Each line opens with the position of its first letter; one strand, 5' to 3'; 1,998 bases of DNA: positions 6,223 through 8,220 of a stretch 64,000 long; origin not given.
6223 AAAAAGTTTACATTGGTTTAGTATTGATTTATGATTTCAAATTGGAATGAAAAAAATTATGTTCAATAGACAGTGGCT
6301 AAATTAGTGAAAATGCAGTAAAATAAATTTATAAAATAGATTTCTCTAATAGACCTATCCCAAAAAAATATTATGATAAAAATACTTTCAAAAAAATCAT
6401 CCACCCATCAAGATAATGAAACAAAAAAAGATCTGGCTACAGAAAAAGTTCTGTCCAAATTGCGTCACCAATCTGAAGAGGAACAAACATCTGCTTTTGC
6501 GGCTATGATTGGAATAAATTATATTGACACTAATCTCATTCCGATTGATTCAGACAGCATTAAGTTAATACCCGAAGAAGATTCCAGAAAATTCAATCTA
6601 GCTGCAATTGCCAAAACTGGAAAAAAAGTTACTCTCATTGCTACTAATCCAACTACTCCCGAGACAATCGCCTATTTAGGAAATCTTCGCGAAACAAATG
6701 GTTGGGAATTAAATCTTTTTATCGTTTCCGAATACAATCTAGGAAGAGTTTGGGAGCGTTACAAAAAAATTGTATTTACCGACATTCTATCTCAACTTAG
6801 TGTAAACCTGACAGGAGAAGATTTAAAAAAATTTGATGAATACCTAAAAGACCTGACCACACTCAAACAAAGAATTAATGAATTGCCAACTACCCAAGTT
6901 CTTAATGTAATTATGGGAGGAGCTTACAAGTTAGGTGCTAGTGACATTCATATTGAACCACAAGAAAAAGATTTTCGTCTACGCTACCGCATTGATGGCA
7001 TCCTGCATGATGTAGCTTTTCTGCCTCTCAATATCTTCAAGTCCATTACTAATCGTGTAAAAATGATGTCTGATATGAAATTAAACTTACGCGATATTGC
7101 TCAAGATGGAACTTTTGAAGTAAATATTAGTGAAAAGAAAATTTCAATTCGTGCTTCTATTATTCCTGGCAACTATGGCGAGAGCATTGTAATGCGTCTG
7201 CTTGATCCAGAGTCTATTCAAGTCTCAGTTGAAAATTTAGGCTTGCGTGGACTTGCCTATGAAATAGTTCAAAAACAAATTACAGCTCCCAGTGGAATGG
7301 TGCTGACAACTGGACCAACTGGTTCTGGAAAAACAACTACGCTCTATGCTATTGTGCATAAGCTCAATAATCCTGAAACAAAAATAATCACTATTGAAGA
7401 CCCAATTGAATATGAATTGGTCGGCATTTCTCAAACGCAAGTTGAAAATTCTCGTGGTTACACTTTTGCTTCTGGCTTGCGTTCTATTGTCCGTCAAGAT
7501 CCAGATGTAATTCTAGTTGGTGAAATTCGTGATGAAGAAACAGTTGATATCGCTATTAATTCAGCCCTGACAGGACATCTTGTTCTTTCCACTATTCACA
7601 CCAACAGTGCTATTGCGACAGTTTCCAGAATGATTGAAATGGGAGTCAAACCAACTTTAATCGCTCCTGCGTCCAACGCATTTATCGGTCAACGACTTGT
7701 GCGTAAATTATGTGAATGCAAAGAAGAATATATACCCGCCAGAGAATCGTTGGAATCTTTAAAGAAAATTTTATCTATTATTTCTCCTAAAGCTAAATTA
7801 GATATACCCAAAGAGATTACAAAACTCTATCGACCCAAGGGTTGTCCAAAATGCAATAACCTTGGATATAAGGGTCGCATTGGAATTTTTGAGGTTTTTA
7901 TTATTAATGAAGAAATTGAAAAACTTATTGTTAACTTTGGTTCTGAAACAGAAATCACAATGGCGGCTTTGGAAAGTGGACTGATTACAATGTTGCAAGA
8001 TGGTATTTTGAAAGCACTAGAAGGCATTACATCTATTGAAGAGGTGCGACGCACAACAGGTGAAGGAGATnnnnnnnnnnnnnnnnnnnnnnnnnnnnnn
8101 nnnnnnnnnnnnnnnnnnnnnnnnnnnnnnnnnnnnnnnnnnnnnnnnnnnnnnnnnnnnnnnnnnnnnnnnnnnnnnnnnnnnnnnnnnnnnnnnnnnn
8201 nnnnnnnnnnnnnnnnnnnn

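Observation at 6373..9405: Tandem-fused double PilB/GspE secretion ATPase (pseudo-dimer in one chain)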

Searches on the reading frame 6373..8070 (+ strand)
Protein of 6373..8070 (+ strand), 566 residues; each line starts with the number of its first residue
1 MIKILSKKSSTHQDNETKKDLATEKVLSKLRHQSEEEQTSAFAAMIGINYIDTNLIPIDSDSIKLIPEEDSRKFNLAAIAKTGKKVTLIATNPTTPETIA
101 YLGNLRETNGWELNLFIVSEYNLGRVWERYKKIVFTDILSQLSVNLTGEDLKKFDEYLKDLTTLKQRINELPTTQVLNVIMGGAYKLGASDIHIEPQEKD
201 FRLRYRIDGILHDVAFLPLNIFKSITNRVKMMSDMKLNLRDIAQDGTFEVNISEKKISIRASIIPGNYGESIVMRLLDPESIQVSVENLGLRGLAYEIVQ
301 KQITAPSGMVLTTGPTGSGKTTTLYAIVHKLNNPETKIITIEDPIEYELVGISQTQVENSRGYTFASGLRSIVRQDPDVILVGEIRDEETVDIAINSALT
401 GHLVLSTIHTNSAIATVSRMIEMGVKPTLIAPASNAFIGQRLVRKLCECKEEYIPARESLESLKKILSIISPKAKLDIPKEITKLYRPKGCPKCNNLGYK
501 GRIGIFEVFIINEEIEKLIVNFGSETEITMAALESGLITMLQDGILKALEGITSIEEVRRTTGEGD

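Call 32: search_protein_families(library=ncbifam, proteins=[window:6373-8070:+], max_evalue=1e-10)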
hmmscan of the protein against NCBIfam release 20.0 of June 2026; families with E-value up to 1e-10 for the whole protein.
window:6373-8070:+ (566 aa): 15 families
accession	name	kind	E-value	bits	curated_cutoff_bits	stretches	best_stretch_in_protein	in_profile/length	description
TIGR02538.1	type_IV_pilB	equivalog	2.3e-143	478.8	675.65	1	7-562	15-562/564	type IV-A pilus assembly ATPase PilB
TIGR02533.1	type_II_gspE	equivalog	2.3e-140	468.5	630.25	1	72-562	10-486/486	type II secretion system ATPase GspE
NF007755.0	PRK10436.1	equivalog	8.1e-113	377.5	617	1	160-564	72-461/465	type II secretion system protein GspE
NF053534.1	T4PilAsmATPsTfpB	equivalog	3.8e-109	365.7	850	1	47-561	77-581/584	type IV pilus assembly ATPase TfpB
NF041000.1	ATPase_ComGA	equivalog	2e-69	233.6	300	1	180-444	3-266/267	competence type IV pilus ATPase ComGA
TIGR01420.1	pilT_fam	subfamily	5.7e-54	183.6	319.1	1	178-423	3-242/343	PilT/PilU family type 4a pilus ATPase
TIGR02525.1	plasmid_TraJ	equivalog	1.5e-26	93.3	368.3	1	302-423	144-272/372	plasmid transfer ATPase TraJ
TIGR02524.1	dot_icm_DotB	equivalog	1.8e-22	80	463.3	1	294-422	122-258/358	Dot/Icm type IV secretion system ATPase DotB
NF058587.1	archaellum_moto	equivalog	7.2e-16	58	550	1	310-421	278-394/527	archaellum flagellar ATPase motor FlaI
TIGR02788.1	VirB11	equivalog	1.2e-14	54.1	249.95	1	309-424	146-266/308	P-type DNA transfer ATPase VirB11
TIGR02782.1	TrbB_P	equivalog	1.6e-14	53.9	304.55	1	297-421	127-253/303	P-type conjugative transfer ATPase TrbB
NF010469.0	PRK13894.1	subfamily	2.9e-14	53.2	508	1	298-421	141-265/320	conjugal transfer ATPase TrbB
NF010407.0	PRK13833.1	subfamily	2.1e-12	47.1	499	1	299-422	137-261/323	conjugal transfer protein TrbB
TIGR03819.1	heli_sec_ATPase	hypoth_equivalog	7.1e-12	45.2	373.15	1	298-429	169-306/340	TadA family conjugal transfer-associated ATPase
NF053672.1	bindosome_BasE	exception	4.7e-11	42.1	1000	1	311-421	274-389/512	bindosome assembly system ATPase subunit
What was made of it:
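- Closest known: PilB, type IVa pilus extension ATPase. Different: Each module alone scores below the TIGR02538 cut-off (call 32).
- Closest known: GspE/EpsE, type II secretion ATPase. Same: TIGR02533 is the top NCBIfam model for the whole protein (call 32).
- The best NCBIfam models are PilB and GspE (call 32). Each module alone scores below the curated PilB and GspE equivalog cut-offs (call 32). The ComGA model matches each module, though below its cut-off (call 32).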

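Call 33: search_solved_structures(query=window:6373-8070:+, max_evalue=1e-30)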
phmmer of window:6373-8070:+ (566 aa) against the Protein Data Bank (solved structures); distinct sequences matched with E-value up to 1e-30: 17.
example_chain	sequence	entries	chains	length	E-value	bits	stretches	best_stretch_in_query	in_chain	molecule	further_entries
5zfr_A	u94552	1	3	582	4.1e-112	378.9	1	33-563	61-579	Type IV pilus biogenesis ATPase PilB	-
6olj_C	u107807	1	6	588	4.3e-111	375.6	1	27-563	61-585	Type IV pilus biogenesis ATPase PilB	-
5tsg_B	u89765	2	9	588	8.5e-111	374.6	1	27-563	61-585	Type IV pilus biogenesis ATPase PilB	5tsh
3jc8_Ba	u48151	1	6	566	2.9e-107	362.9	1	26-562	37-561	Type IV-A pilus assembly ATPase PilB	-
4pht_A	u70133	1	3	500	8.6e-98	331.7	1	156-564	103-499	General secretory pathway protein E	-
4kss_A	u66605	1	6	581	8.6e-97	328.4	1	164-564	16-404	Type II secretion system protein E, hemolysin-coregulated protein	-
4ksr_A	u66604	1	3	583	9.9e-97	328.2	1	164-564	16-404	Type II secretion system protein E, Hemolysin-coregulated protein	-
1p9r_A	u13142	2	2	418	1.4e-96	327.7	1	154-561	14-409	General secretion pathway protein E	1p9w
6f8l_G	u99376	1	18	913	1.4e-91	311.2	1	36-562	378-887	Type IV pilus assembly protein PilF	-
5oiu_A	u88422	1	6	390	1.1e-88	301.6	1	177-562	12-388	Type IV pilus assembly protein PilF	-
6ejf_A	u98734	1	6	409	1.4e-88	301.3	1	180-562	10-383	Type IV pilus assembly protein PilF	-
5it5_F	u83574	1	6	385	1.6e-88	301.1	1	180-562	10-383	ATP binding motif-containing protein PilF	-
5zfq_A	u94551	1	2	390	3e-33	118.7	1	186-423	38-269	Twitching motility pilus retraction protein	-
6ojx_A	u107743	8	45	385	4.7e-33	118.1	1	187-423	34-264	Twitching motility pilus retraction ATPase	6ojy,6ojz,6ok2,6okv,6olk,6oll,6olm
3jvu_A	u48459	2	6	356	1.2e-32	116.7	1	182-424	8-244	Twitching mobility protein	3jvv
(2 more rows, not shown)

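Call 64: search_solved_structures(query=window:6373-8070:+, max_evalue=1e-105, show_alignments=3)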
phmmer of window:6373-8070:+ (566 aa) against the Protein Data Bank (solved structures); distinct sequences matched with E-value up to 1e-105: 4.
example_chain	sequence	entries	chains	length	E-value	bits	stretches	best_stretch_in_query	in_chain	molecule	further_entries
5zfr_A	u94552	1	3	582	4.1e-112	378.9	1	33-563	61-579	Type IV pilus biogenesis ATPase PilB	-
6olj_C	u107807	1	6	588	4.3e-111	375.6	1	27-563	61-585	Type IV pilus biogenesis ATPase PilB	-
5tsg_B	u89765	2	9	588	8.5e-111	374.6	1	27-563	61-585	Type IV pilus biogenesis ATPase PilB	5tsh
3jc8_Ba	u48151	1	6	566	2.9e-107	362.9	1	26-562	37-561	Type IV-A pilus assembly ATPase PilB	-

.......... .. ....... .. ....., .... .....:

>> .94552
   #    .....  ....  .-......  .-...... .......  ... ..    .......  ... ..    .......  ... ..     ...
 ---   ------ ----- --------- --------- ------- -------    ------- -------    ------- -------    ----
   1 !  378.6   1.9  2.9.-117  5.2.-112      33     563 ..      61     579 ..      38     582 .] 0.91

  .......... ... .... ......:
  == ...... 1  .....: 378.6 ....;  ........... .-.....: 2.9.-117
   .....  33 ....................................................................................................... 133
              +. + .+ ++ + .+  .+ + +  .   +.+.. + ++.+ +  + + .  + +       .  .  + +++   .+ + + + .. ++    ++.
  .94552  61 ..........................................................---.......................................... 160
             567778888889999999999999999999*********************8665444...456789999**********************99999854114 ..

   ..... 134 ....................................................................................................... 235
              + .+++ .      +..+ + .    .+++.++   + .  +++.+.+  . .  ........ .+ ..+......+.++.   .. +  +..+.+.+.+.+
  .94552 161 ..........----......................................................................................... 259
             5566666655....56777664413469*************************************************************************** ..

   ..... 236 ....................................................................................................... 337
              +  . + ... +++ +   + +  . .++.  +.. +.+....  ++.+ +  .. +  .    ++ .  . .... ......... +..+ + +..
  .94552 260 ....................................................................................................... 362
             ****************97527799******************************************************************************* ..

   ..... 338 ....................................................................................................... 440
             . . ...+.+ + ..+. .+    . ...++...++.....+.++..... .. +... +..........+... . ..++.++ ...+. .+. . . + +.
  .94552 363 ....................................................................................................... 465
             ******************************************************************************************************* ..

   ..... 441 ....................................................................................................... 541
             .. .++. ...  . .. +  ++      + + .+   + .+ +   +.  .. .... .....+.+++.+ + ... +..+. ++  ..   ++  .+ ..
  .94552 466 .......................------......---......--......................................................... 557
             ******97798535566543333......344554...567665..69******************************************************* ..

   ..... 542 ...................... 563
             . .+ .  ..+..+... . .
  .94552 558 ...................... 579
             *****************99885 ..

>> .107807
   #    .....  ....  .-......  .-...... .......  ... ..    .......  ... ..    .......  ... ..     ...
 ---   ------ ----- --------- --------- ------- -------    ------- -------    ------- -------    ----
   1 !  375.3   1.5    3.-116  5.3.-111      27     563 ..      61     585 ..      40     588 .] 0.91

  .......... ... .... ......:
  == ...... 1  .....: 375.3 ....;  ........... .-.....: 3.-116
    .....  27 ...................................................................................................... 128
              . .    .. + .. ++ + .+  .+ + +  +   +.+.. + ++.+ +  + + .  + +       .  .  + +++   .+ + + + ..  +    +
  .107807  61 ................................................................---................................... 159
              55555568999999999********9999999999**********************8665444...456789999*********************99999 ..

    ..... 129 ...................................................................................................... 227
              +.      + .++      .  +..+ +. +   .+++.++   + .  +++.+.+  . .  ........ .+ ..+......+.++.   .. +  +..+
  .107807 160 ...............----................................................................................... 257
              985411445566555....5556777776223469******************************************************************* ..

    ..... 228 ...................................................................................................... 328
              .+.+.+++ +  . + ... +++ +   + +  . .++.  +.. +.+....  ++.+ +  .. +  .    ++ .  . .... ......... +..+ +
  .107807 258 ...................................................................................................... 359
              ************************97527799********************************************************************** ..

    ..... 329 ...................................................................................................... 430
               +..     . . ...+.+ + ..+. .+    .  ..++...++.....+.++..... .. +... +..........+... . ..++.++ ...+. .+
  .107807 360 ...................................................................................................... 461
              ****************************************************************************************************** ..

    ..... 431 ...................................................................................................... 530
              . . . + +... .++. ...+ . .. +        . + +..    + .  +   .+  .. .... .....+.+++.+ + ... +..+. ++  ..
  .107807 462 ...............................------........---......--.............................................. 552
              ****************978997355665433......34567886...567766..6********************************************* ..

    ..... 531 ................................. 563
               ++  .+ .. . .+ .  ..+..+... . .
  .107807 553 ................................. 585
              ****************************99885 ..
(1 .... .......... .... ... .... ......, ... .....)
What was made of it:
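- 6373..6822 (+): N1D: single MshEN/T2SSE_N-like N-terminal domain (aa 1-150). Aligns with the N1D of PilB 5tsg/5zfr from aa 27 (call 64).
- Closest known: PilB, type IVa pilus extension ATPase. Same: About 44% identity over the aligned core, E about 1e-111 for module 1 plus N1D (calls 33, 64).
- Checked: It nevertheless aligns with the N1D of solved PilB chains from residue 27 (call 64).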
